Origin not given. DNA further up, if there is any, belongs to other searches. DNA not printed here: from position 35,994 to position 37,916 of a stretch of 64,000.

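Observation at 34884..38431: Anchor-less FrdB-FrdA-NuoF gene trio: candidate soluble NADH-dependent fumarate reductase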

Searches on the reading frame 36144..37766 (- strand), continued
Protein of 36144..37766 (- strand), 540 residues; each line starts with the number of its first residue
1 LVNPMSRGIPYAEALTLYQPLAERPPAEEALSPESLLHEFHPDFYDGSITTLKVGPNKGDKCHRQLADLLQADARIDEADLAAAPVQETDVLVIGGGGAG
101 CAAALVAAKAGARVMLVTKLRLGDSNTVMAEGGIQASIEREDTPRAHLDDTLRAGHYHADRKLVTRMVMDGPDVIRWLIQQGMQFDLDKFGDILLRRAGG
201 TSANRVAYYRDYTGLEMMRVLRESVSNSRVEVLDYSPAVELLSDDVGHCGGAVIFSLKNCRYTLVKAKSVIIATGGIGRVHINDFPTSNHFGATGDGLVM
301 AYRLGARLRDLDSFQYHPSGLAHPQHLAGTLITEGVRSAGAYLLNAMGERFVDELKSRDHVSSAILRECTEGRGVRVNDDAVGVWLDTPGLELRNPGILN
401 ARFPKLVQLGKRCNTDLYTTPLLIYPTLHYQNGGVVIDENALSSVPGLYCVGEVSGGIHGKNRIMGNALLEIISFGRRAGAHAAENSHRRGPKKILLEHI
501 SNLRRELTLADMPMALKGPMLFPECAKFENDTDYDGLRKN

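Call 66: find_encoding_contigs(protein=P0237, flank=9000, max_places=1)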
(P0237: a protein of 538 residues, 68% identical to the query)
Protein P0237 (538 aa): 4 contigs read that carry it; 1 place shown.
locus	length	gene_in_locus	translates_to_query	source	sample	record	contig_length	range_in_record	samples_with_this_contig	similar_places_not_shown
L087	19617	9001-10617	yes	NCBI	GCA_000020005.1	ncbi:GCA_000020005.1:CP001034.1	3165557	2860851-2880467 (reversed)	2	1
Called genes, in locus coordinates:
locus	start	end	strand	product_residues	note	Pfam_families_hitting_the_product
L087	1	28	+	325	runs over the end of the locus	PF17989:ALP_N, PF21522:MreB-like_C (weak)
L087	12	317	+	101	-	-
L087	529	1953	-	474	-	PF03553:Na_H_antiporter, PF03606:DcuC, PF03553:Na_H_antiporter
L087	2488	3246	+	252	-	PF25213:HVO_A0261_N (weak), PF09339:HTH_IclR, PF01614:IclR_C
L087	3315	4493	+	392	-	PF07687:M20_dimer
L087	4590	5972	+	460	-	PF03606:DcuC, PF03806:ABG_transport, PF02667:SCFA_trans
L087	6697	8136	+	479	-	PF00206:Lyase_1, PF10415:FumaraseC_C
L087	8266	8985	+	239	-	PF13534:Fer4_17 (faint), PF00037:Fer4 (faint), PF13237:Fer4_10, PF12838:Fer4_7, PF13183:Fer4_8 (weak), PF13187:Fer4_9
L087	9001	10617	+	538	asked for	PF00890:FAD_binding_2, PF03486:HI0933_like (faint), PF07992:Pyr_redox_2 (faint)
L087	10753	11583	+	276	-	PF02754:CCG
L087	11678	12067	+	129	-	PF13237:Fer4_10 (weak), PF13183:Fer4_8, PF13187:Fer4_9, PF13534:Fer4_17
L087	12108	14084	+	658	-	PF00890:FAD_binding_2 (weak), PF01266:DAO (faint), PF12831:FAD_oxidored (weak), PF13450:NAD_binding_8, PF12838:Fer4_7 (weak), PF00037:Fer4 (weak), PF12838:Fer4_7 (weak), PF13187:Fer4_9 (weak), +6 more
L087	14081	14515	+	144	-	PF02662:FlpD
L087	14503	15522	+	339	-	PF04432:FrhB_FdhB_C (weak), PF13237:Fer4_10 (faint), PF13534:Fer4_17 (faint), PF12797:Fer4_2 (faint), PF13183:Fer4_8 (weak), PF00037:Fer4 (weak)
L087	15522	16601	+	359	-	PF12797:Fer4_2 (faint), PF13183:Fer4_8 (weak), PF13237:Fer4_10 (faint), PF00037:Fer4 (faint), PF17179:Fer4_22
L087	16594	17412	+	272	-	PF00970:FAD_binding_6 (weak), PF00175:NAD_binding_1, PF10418:DHODB_Fe-S_bind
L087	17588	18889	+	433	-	PF03600:CitMHS, PF03605:DcuA_DcuB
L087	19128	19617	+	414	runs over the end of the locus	PF00939:Na_sulph_symp (weak), PF03600:CitMHS, PF03606:DcuC (weak), PF00939:Na_sulph_symp, PF06808:DctM (weak), PF00939:Na_sulph_symp, PF03600:CitMHS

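Call 67: find_encoding_contigs(protein=P0158, flank=9000, max_places=1)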
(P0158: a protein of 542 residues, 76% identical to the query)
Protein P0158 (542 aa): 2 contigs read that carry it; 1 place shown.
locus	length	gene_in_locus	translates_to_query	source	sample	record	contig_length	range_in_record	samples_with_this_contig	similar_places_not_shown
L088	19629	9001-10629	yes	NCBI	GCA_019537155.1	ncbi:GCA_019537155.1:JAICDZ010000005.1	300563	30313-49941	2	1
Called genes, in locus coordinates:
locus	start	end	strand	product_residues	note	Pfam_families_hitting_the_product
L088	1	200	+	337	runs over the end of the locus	-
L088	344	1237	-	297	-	PF00126:HTH_1, PF03466:LysR_substrate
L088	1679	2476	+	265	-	PF02754:CCG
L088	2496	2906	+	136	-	PF13183:Fer4_8, PF13237:Fer4_10, PF12838:Fer4_7 (weak), PF13187:Fer4_9, PF13534:Fer4_17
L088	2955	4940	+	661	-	PF07992:Pyr_redox_2 (weak), PF01266:DAO (weak), PF07992:Pyr_redox_2 (weak), PF12831:FAD_oxidored (weak), PF13450:NAD_binding_8 (weak), PF00037:Fer4 (weak), PF00037:Fer4 (weak), PF13187:Fer4_9 (weak), +8 more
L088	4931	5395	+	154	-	PF02662:FlpD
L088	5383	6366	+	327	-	PF13187:Fer4_9 (faint), PF00037:Fer4 (faint), PF13183:Fer4_8 (weak)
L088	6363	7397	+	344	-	PF12838:Fer4_7 (faint), PF13484:Fer4_16 (faint), PF13187:Fer4_9 (faint), PF13534:Fer4_17 (faint), PF13746:Fer4_18 (faint), PF14697:Fer4_21 (faint), PF13183:Fer4_8 (weak), PF17179:Fer4_22, +3 more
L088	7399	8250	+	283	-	PF00970:FAD_binding_6 (weak), PF00175:NAD_binding_1, PF10418:DHODB_Fe-S_bind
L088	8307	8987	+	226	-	PF13183:Fer4_8 (faint), PF13237:Fer4_10 (weak), PF12838:Fer4_7, PF13187:Fer4_9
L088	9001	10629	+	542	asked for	PF00890:FAD_binding_2, PF01266:DAO (weak), PF03486:HI0933_like (weak), PF07992:Pyr_redox_2 (faint)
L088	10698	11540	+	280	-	PF05681:Fumerase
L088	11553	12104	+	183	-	PF05683:Fumerase_C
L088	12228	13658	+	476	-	PF00939:Na_sulph_symp, PF03600:CitMHS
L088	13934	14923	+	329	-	PF00534:Glycos_transf_1, PF13692:Glyco_trans_1_4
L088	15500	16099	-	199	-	PF02517:Rce1-like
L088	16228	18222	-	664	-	PF00009:GTP_EFTU, PF01926:MMR_HSR1 (faint), PF22042:EF-G_D2, PF14492:EFG_III, PF03764:EFG_IV, PF00679:EFG_C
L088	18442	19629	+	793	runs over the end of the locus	PF01136:Peptidase_U32, PF12392:DUF3656, PF01136:Peptidase_U32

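Call 84: search_protein_families(library=ncbifam, proteins=[L033:5819-7180:-, L067:10972-12477:-, L088:12228-13658:+, L087:6697-8136:+, L063:4474-4869:+], max_evalue=1e-10)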
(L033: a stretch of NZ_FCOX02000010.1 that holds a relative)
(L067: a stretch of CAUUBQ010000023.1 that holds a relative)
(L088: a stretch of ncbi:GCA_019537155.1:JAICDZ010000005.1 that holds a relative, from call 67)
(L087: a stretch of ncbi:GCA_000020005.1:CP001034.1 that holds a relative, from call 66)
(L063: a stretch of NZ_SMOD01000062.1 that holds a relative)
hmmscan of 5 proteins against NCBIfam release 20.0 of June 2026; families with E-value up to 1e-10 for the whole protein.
L033:5819-7180:- (454 aa): 1 family
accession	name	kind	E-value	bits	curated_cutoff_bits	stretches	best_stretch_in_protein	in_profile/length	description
TIGR00785.1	dass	subfamily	1.8e-154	514.7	198.6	1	1-453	1-438/444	DASS family sodium-coupled anion symporter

L067:10972-12477:- (501 aa): 1 family
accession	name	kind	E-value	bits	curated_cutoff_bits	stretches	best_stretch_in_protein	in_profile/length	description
TIGR00785.1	dass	subfamily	6.3e-107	358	198.6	1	37-495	1-444/444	DASS family sodium-coupled anion symporter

L088:12228-13658:+ (476 aa): 1 family
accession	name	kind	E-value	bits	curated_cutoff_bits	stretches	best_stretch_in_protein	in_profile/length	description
TIGR00785.1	dass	subfamily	1.6e-130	435.8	198.6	1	31-470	1-444/444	DASS family sodium-coupled anion symporter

L087:6697-8136:+ (479 aa): 15 families
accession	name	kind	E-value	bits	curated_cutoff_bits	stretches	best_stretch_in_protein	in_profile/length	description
NF008909.0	PRK12273.1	subfamily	1.4e-212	706.7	510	1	9-475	4-472/474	aspartate ammonia-lyase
NF011092.0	PRK14515.1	subfamily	1e-204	680.8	876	1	4-472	5-473/479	aspartate ammonia-lyase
TIGR00839.1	aspA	equivalog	1.4e-203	677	681.2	1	11-476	1-468/468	aspartate ammonia-lyase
TIGR00979.1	fumC_II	equivalog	1.9e-146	488.4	664.75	1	11-465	2-457/458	class II fumarate hydratase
NF009089.0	PRK12425.1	equivalog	2.6e-120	402.4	840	1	10-469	2-462/464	class II fumarate hydratase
TIGR00838.1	argH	equivalog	2e-27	96.3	279.5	1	139-464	100-428/455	argininosuccinate lyase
TIGR00928.1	purB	equivalog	9.5e-24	83.9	326.2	1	137-463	88-423/436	adenylosuccinate lyase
NF008964.0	PRK12308.1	equivalog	1.2e-21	76.7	657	1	142-409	105-362/624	argininosuccinate lyase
TIGR02426.1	protocat_pcaB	equivalog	1.3e-18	67.1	355.75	1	51-352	21-295/338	3-carboxy-cis,cis-muconate cycloisomerase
NF006554.0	PRK09053.1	equivalog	7e-16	58.1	595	1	51-463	28-432/453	3-carboxy-cis,cis-muconate cycloisomerase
NF004631.0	PRK05975.1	equivalog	7.2e-16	58.1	371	1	51-338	30-288/352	3-carboxy-cis,cis-muconate cycloisomerase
NF052535.1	CoM_syn_XcbC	exception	6.2e-15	54.9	575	1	148-418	113-372/495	2-phosphosulfolactate phosphatase XcbC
NF002563.0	PRK02186.1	subfamily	2.6e-14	52.5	625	1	140-414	510-775/890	argininosuccinate lyase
NF005218.0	PRK06705.1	equivalog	3.4e-11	42.6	883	1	128-352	101-313/502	argininosuccinate lyase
NF006764.0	PRK09285.1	equivalog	8.2e-11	40.9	446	0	138-333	115-305/456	adenylosuccinate lyase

L063:4474-4869:+ (131 aa): 0 families

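Call 87: find_encoding_contigs(protein=P0143, flank=9000, max_places=1)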
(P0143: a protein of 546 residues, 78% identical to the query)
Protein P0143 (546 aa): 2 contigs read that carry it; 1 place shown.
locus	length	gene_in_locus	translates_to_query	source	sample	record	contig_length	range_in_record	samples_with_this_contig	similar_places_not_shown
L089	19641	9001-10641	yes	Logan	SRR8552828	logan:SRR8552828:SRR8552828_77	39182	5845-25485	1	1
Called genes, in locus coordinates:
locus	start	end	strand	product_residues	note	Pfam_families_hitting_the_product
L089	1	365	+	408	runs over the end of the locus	PF00375:SDF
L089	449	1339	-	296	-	PF00126:HTH_1, PF03466:LysR_substrate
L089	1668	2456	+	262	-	PF02754:CCG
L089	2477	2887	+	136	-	PF13237:Fer4_10, PF13183:Fer4_8, PF13534:Fer4_17, PF12838:Fer4_7 (weak), PF13187:Fer4_9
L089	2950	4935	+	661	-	PF07992:Pyr_redox_2 (faint), PF01266:DAO (weak), PF03486:HI0933_like (faint), PF13450:NAD_binding_8, PF12797:Fer4_2 (faint), PF00037:Fer4 (weak), PF12838:Fer4_7 (weak), PF12837:Fer4_6 (weak), +6 more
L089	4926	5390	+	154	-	PF02662:FlpD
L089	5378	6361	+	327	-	PF12838:Fer4_7 (faint), PF13187:Fer4_9 (faint), PF00037:Fer4 (faint), PF13183:Fer4_8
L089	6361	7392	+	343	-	PF12838:Fer4_7 (faint), PF00037:Fer4 (faint), PF12797:Fer4_2 (faint), PF13187:Fer4_9 (faint), PF13534:Fer4_17 (faint), PF13746:Fer4_18 (faint), PF13183:Fer4_8 (weak), PF17179:Fer4_22, +1 more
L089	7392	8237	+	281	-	PF00970:FAD_binding_6 (weak), PF00175:NAD_binding_1, PF10418:DHODB_Fe-S_bind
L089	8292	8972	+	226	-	PF13183:Fer4_8 (faint), PF13237:Fer4_10 (weak), PF12838:Fer4_7, PF13187:Fer4_9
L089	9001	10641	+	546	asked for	PF00890:FAD_binding_2, PF01266:DAO (weak), PF07992:Pyr_redox_2 (faint)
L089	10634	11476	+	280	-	PF05681:Fumerase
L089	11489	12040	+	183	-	PF05683:Fumerase_C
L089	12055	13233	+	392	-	PF00390:malic, PF00208:ELFV_dehydrog (weak), PF03949:Malic_M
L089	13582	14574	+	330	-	PF00356:LacI, PF01381:HTH_3 (weak), PF13412:HTH_24 (faint), PF00532:Peripla_BP_1, PF13407:Peripla_BP_4, PF13377:Peripla_BP_3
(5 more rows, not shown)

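Call 88: find_encoding_contigs(protein=P0162, flank=9000, max_places=1)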
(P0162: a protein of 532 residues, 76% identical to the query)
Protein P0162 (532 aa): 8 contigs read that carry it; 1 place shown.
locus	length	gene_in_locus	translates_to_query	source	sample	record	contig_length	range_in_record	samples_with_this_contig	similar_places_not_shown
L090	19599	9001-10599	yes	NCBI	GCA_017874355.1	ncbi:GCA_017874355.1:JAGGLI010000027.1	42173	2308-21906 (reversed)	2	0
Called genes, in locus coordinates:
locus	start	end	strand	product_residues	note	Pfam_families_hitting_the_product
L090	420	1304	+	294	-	PF00126:HTH_1, PF03466:LysR_substrate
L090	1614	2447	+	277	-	PF02754:CCG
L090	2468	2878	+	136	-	PF13484:Fer4_16 (faint), PF13237:Fer4_10 (weak), PF13183:Fer4_8, PF13187:Fer4_9, PF13534:Fer4_17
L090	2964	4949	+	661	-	PF00890:FAD_binding_2 (weak), PF01266:DAO (weak), PF03486:HI0933_like (faint), PF07992:Pyr_redox_2, PF12831:FAD_oxidored (faint), PF13450:NAD_binding_8, PF14697:Fer4_21 (faint), PF12837:Fer4_6 (faint), +7 more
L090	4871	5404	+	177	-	PF02662:FlpD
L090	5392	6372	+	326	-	PF13237:Fer4_10 (faint), PF13187:Fer4_9 (faint), PF12838:Fer4_7 (faint), PF13183:Fer4_8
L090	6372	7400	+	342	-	PF12838:Fer4_7 (faint), PF13183:Fer4_8 (faint), PF13187:Fer4_9 (faint), PF13534:Fer4_17 (faint), PF14697:Fer4_21 (faint), PF25160:LdpA_Fe-S-bd (faint), PF00037:Fer4 (faint), PF17179:Fer4_22, +2 more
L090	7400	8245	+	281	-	PF00970:FAD_binding_6, PF00175:NAD_binding_1, PF10418:DHODB_Fe-S_bind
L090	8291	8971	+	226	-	PF13510:Fer2_4 (faint), PF13183:Fer4_8 (faint), PF12838:Fer4_7 (weak), PF13187:Fer4_9 (weak)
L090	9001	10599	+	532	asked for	PF00890:FAD_binding_2, PF01266:DAO (weak), PF03486:HI0933_like (weak), PF07992:Pyr_redox_2 (weak), PF12831:FAD_oxidored (weak)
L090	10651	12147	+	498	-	PF00206:Lyase_1, PF10415:FumaraseC_C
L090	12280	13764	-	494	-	PF00395:SLH, PF01551:Peptidase_M23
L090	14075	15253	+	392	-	PF00144:Beta-lactamase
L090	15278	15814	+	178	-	PF04397:LytTR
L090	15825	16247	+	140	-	-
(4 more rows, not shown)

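Call 89: find_encoding_contigs(protein=P0148, flank=9000, max_places=1)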
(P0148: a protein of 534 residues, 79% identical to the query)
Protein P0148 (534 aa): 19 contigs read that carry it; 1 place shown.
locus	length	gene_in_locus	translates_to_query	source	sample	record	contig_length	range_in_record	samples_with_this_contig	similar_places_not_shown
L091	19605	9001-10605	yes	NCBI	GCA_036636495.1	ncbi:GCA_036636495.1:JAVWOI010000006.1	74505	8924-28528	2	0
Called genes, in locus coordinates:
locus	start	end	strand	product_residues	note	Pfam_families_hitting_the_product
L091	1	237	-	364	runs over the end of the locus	PF01546:Peptidase_M20, PF07687:M20_dimer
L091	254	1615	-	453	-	PF03606:DcuC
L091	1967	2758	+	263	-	PF02754:CCG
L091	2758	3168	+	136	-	PF13237:Fer4_10 (weak), PF13183:Fer4_8, PF13187:Fer4_9, PF13534:Fer4_17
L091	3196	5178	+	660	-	PF07992:Pyr_redox_2 (faint), PF13450:NAD_binding_8 (faint), PF12797:Fer4_2 (faint), PF14697:Fer4_21 (faint), PF12837:Fer4_6 (faint), PF13187:Fer4_9 (faint), PF00037:Fer4 (weak), PF12838:Fer4_7 (weak), +3 more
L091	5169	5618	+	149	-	PF02662:FlpD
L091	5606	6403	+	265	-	PF12838:Fer4_7 (faint), PF13187:Fer4_9 (faint), PF13183:Fer4_8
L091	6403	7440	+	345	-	PF12838:Fer4_7 (faint), PF13534:Fer4_17 (faint), PF13746:Fer4_18 (faint), PF14697:Fer4_21 (faint), PF00037:Fer4 (faint), PF12797:Fer4_2 (faint), PF13183:Fer4_8 (weak), PF17179:Fer4_22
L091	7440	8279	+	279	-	PF00970:FAD_binding_6 (weak), PF00175:NAD_binding_1, PF10418:DHODB_Fe-S_bind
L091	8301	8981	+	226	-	PF13237:Fer4_10 (faint), PF12838:Fer4_7, PF13187:Fer4_9 (weak)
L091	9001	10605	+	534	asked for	PF13738:Pyr_redox_3 (faint), PF00890:FAD_binding_2, PF01266:DAO (weak), PF03486:HI0933_like (faint), PF07992:Pyr_redox_2 (faint)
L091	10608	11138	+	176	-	PF06081:ArAE_1, PF13515:FUSC_2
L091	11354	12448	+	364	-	PF24827:AstE_AspA_cat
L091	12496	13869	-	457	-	PF00083:Sugar_tr, PF07690:MFS_1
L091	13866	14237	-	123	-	-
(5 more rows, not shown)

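Call 90: find_encoding_contigs(protein=P0203, flank=9000, max_places=1)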
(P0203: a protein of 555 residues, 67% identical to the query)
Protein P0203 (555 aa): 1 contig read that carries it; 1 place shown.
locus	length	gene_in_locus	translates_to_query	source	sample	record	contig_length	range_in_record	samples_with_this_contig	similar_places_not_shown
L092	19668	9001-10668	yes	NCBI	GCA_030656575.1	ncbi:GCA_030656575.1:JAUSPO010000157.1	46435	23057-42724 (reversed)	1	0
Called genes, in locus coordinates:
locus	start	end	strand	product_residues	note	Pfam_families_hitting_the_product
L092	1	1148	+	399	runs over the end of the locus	PF00202:Aminotran_3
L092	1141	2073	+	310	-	PF02729:OTCace_N, PF00185:OTCace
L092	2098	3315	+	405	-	PF00764:Arginosuc_synth, PF20979:Arginosuc_syn_C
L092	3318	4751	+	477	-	PF00206:Lyase_1, PF14698:ASL_C2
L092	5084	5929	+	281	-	PF00582:Usp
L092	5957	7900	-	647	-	PF06506:PrpR_N, PF00989:PAS (faint), PF00158:Sigma54_activat, PF14532:Sigma54_activ_2, PF07724:AAA_2 (weak), PF07728:AAA_5 (weak), PF25601:AAA_lid_14, PF02954:HTH_8 (weak), +1 more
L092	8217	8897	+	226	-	PF00111:Fer2 (weak), PF13534:Fer4_17 (faint), PF00037:Fer4 (faint), PF13183:Fer4_8 (faint), PF13237:Fer4_10 (weak), PF12838:Fer4_7, PF13187:Fer4_9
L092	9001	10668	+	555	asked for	PF00890:FAD_binding_2, PF01266:DAO, PF03486:HI0933_like (weak), PF07992:Pyr_redox_2 (weak), PF12831:FAD_oxidored (faint)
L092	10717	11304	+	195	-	PF02441:Flavoprotein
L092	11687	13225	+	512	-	PF20695:UbiD_N, PF01977:UbiD, PF20696:UbiD_C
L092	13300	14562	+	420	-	PF02515:CoA_transf_3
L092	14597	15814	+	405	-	PF02515:CoA_transf_3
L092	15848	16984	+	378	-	PF08442:ATP-grasp_2, PF13549:ATP-grasp_5 (weak), PF24948:Citrate_synth_N, PF00549:Ligase_CoA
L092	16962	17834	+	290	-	PF02629:CoA_binding, PF13380:CoA_binding_2 (weak), PF13607:Succ_CoA_lig, PF00549:Ligase_CoA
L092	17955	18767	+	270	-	PF06018:CodY (faint), PF08222:HTH_CodY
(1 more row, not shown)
